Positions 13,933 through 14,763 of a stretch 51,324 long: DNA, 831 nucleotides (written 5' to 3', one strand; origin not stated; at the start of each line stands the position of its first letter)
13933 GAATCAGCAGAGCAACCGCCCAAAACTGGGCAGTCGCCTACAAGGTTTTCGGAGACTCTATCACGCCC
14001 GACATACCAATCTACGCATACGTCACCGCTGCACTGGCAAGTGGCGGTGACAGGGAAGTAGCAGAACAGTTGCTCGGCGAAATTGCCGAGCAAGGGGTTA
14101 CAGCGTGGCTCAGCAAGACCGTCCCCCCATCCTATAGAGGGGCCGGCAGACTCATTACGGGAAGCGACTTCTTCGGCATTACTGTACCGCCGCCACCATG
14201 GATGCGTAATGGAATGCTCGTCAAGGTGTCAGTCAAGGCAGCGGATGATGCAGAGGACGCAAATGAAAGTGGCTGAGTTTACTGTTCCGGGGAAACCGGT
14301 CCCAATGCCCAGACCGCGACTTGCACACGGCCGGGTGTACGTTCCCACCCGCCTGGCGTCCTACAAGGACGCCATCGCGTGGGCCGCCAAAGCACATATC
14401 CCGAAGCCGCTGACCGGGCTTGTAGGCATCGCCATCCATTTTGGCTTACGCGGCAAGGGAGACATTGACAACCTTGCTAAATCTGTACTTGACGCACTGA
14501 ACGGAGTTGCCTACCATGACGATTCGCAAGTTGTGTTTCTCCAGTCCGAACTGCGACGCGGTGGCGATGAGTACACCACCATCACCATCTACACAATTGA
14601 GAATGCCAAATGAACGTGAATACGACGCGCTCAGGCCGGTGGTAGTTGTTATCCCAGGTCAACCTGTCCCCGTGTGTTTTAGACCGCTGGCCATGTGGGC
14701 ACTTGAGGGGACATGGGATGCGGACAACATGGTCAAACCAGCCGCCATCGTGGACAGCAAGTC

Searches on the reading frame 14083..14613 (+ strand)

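Call 75: search_protein_families(library=phrogs, proteins=[window:14083-14613:+], max_evalue=0.001)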
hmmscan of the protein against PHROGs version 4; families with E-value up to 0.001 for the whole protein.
window:14083-14613:+ (176 aa): 3 families
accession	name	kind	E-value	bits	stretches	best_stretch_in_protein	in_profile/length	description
phrog_140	-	DNA, RNA and nucleotide metabolism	2.4e-26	93.7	1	52-174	27-170/219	RusA-like Holliday junction resolvase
phrog_34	-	DNA, RNA and nucleotide metabolism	2.1e-15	58.1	1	39-175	51-197/259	RusA-like Holliday junction resolvase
phrog_11573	-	unknown function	1.5e-05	26.2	1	80-170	15-108/110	-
